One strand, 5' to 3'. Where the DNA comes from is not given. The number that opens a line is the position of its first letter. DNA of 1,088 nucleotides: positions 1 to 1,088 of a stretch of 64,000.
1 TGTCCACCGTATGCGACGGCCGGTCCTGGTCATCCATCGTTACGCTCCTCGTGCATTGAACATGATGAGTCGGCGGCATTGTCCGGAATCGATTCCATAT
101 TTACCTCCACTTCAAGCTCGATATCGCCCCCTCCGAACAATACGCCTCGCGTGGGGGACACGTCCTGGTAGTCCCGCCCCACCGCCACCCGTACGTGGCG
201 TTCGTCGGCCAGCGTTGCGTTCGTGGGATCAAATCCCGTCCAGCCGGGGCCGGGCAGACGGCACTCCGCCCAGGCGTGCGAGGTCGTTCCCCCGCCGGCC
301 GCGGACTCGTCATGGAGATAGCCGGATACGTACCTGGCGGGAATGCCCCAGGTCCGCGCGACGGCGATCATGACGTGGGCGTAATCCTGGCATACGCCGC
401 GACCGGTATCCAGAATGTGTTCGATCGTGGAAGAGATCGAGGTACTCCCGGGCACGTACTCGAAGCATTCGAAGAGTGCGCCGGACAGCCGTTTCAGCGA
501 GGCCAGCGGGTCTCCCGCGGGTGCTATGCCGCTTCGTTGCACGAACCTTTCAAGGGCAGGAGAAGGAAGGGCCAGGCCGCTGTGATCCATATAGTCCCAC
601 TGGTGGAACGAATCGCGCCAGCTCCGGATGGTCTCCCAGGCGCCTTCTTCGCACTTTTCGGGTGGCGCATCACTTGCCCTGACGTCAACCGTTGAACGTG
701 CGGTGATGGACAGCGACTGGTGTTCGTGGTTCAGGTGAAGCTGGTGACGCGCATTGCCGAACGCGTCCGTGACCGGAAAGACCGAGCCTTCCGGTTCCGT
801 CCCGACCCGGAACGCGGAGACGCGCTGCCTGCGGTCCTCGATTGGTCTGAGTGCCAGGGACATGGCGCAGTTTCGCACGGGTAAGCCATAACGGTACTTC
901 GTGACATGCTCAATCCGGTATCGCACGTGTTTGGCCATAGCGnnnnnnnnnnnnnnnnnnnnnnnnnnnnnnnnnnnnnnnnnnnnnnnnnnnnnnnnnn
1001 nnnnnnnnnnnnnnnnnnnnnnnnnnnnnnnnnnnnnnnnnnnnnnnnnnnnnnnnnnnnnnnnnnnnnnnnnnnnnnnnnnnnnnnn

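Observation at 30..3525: Circularly permuted ATP-grasp / alpha-E / transglutaminase triad, placed divergently from a metal-efflux cluster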

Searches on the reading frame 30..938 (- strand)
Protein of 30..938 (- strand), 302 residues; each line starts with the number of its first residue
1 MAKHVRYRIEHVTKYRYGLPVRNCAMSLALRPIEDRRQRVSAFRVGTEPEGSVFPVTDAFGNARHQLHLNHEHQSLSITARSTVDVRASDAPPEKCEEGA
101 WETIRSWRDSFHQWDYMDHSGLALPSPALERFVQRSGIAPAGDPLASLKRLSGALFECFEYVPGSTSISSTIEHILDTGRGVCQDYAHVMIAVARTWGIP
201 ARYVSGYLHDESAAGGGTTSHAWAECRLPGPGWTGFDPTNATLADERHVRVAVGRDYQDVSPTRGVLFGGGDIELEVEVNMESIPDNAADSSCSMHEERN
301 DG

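Call 3: search_protein_families(library=pfam, proteins=[window:30-938:-], max_evalue=0.01)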
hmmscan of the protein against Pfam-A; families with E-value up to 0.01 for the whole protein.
window:30-938:- (302 aa): 2 families
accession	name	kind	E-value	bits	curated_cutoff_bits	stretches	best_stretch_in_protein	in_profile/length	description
PF01841.26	Transglut_core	-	6.4e-24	84.8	23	1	138-238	8-108/108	Transglutaminase-like superfamily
PF08379.15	Bact_transglu_N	-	1.3e-20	74.4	27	1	7-85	1-80/80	Bacterial transglutaminase-like N-terminal region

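Call 4: search_protein_families(library=ncbifam, proteins=[window:30-938:-], max_evalue=0.01)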
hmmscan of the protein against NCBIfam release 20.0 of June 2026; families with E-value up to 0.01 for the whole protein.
window:30-938:- (302 aa): 0 families

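Call 28: search_solved_structures(query=window:30-938:-, max_evalue=0.01)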
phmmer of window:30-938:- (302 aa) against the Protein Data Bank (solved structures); distinct sequences matched with E-value up to 0.01: 2.
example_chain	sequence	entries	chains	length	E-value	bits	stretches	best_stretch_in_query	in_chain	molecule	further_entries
3isr_A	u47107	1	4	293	2.8e-10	43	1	153-270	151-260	Transglutaminase-like enzymes, putative cysteine protease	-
6g49_A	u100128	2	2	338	3.9e-09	39.3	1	146-246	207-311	Protein-glutamine gamma-glutamyltransferase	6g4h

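Call 33: find_encoding_contigs(protein=window:30-938:-, flank=10000, max_places=4)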
Protein window:30-938:- (302 aa): 5 contigs read that carry it; 3 places shown.
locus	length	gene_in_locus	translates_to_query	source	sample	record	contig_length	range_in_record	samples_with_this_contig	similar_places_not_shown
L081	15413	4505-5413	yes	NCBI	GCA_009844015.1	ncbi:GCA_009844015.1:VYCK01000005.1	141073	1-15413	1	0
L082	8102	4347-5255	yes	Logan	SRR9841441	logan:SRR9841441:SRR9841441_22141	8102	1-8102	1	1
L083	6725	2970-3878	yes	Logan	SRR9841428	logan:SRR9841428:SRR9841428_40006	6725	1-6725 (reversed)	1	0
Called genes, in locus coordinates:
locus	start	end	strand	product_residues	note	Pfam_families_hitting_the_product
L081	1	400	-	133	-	?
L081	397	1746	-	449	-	PF03773:ArsP_1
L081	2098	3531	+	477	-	PF04174:CP_ATPgrasp_1, PF14403:CP_ATPgrasp_2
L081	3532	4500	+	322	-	PF04168:Alpha-E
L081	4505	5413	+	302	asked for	PF08379:Bact_transglu_N, PF01841:Transglut_core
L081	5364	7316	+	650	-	PF05448:AXE1 (weak)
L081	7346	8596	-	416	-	PF01075:Glyco_transf_9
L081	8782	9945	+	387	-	PF25973:BSH_CzcB (weak), PF25954:Beta-barrel_RND_2, PF25967:RND-MFP_C, PF25989:YknX_C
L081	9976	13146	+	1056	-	PF00873:ACR_tran, PF03176:MMPL (weak)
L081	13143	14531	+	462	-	PF02321:OEP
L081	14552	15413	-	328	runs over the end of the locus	PF00248:Aldo_ket_red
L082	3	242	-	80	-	?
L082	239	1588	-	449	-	PF03773:ArsP_1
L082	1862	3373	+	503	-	PF04174:CP_ATPgrasp_1, PF14403:CP_ATPgrasp_2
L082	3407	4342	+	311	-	PF04168:Alpha-E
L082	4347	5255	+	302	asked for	PF08379:Bact_transglu_N, PF01841:Transglut_core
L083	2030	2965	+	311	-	PF04168:Alpha-E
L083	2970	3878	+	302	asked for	PF08379:Bact_transglu_N, PF01841:Transglut_core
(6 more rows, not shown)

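Call 38: search_protein_families(library=pfam, proteins=[L081:5364-7316:+], max_evalue=0.01)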
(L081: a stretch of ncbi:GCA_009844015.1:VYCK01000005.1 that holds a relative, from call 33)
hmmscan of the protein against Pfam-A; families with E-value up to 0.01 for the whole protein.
L081:5364-7316:+ (650 aa): 4 families
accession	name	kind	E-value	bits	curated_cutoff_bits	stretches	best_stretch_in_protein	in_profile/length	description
PF05448.18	AXE1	-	7.1e-07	28.7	21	1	195-246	160-211/321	Acetyl xylan esterase (AXE1)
PF22244.2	GCE_fung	-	4.1e-05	24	27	1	205-242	99-136/231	Glucuronyl esterase, fungi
PF01738.24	DLH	-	0.0017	18.4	21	1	108-241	1-127/217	Dienelactone hydrolase family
PF00326.27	Peptidase_S9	-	0.0081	16.1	22.6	0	197-234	50-88/213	Prolyl oligopeptidase family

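Call 39: search_protein_families(library=ncbifam, proteins=[L081:5364-7316:+], max_evalue=0.001)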
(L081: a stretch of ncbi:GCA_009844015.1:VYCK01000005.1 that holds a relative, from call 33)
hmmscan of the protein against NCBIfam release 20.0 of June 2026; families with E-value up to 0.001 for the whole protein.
L081:5364-7316:+ (650 aa): 1 family
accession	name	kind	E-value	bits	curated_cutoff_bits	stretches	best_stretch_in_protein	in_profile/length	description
TIGR01840.1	esterase_phb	subfamily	0.00074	19.1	107.85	0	207-243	91-128/213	PHB depolymerase family esterase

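Call 68: search_protein_families(library=padloc, proteins=[window:30-938:-], max_evalue=0.001)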
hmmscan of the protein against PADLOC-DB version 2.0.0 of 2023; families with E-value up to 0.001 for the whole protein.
window:30-938:- (302 aa): 0 families

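Call 73: search_solved_structures(query=L081:5364-7316:+, max_evalue=0.1)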
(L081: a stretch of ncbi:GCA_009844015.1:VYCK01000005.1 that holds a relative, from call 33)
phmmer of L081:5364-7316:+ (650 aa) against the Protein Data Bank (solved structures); distinct sequences matched with E-value up to 0.1: 14.
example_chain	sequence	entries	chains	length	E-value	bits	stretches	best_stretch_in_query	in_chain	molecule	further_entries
6fkx_C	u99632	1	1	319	2e-10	43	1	95-244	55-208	Acetyl xylan esterase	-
6fkx_B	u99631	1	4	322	2e-10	42.9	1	95-244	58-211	Acetyl xylan esterase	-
6fkx_A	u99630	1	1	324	2.1e-10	42.9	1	95-244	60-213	Acetyl xylan esterase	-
6goc_A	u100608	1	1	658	2.5e-06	29.4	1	88-301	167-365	DUF3826 domain-containing protein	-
7qjm_A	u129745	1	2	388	0.00076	21.2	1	197-238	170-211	alpha/beta-hydrolase (202)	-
6agq_A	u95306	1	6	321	0.0028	19.3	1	153-241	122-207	acetyl xylan esterase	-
8yzo_A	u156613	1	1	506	0.0036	19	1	94-250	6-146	Lipase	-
8yzn_A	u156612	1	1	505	0.0037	18.9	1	94-250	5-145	Lipase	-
1ods_A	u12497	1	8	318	0.0057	18.3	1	193-245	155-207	CEPHALOSPORIN C DEACETYLASE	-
1l7a_A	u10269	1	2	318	0.006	18.2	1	193-245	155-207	Cephalosporin C deacetylase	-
9pjb_A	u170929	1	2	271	0.0074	17.9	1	196-240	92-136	MHETase MHT043-5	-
1odt_C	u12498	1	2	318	0.016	16.8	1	193-245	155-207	CEPHALOSPORIN C DEACETYLASE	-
8x6v_A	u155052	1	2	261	0.039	15.6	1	187-256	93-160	GlacPETase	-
8b4u_A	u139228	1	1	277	0.09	14.4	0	196-238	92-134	Alpha/beta hydrolase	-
